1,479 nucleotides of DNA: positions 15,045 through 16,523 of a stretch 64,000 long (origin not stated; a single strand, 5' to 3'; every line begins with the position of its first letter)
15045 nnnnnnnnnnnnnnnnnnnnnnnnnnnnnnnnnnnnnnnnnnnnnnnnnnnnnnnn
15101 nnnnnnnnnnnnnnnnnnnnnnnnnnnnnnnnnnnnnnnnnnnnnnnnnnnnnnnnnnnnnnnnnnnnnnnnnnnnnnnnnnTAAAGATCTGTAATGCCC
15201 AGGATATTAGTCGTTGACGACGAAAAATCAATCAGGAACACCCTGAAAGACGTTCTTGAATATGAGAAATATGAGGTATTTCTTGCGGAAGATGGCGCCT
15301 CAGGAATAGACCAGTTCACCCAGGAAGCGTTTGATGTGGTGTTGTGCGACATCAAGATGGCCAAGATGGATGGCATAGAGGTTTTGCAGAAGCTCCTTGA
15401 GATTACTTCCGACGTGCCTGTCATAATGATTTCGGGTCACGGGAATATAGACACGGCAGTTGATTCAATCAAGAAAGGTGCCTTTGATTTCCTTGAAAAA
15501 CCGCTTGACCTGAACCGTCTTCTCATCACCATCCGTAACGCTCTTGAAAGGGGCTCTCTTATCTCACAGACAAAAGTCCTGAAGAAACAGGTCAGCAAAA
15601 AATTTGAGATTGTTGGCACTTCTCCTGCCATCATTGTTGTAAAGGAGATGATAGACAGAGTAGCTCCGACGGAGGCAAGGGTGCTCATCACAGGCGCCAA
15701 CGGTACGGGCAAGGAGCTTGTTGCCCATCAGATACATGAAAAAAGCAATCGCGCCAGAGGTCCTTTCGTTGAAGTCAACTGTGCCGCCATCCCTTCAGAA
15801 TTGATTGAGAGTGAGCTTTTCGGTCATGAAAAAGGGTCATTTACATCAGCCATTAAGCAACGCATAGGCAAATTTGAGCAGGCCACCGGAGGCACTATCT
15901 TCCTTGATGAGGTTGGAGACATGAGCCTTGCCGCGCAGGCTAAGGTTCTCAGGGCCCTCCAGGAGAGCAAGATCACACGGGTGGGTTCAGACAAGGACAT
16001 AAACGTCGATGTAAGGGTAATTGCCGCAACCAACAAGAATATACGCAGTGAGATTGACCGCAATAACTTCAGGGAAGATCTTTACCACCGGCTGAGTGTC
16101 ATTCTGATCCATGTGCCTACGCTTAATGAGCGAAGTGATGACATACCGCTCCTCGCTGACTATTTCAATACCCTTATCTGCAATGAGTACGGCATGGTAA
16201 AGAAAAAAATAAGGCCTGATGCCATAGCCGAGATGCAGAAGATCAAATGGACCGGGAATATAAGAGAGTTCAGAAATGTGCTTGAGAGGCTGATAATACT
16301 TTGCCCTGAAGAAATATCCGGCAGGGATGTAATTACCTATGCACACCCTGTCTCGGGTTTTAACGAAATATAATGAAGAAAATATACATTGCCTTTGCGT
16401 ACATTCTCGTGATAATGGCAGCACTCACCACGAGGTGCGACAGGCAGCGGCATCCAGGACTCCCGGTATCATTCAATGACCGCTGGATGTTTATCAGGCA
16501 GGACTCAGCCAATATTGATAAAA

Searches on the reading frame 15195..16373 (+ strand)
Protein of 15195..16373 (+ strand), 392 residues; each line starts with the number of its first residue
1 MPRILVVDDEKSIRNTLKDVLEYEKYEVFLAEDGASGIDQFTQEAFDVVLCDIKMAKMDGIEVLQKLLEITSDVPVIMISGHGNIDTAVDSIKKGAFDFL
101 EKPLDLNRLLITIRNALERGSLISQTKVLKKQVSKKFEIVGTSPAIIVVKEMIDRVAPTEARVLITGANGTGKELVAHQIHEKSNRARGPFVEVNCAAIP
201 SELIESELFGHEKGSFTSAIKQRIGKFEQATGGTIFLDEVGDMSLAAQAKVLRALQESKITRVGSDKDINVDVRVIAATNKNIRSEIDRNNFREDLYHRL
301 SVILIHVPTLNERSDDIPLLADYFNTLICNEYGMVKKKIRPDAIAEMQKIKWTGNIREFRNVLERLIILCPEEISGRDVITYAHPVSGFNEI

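Call 78: search_protein_families(library=pfam, proteins=[window:15195-16373:+], max_evalue=0.00001)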
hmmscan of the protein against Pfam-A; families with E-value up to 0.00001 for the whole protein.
window:15195-16373:+ (392 aa): 6 families
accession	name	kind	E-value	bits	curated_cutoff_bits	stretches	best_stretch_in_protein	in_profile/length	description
PF00158.32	Sigma54_activat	-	7.4e-70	234.4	20.2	1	139-305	1-167/168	Sigma-54 interaction domain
PF00072.30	Response_reg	-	5.4e-31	107.5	30.2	1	4-113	1-110/111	Response regulator receiver domain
PF14532.12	Sigma54_activ_2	-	2.9e-22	79.8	25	1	140-310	1-138/138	Sigma-54 interaction domain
PF25601.1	AAA_lid_14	-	1.5e-17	63.6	27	1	312-374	2-64/87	AAA+ ATPase lid domain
PF07728.20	AAA_5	-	6.6e-08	33.1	22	1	163-299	2-138/139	AAA domain (dynein-related subfamily)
PF00004.35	AAA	-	1.2e-07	32.7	21.2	1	163-293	1-120/131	ATPase family associated with various cellular activities (AAA)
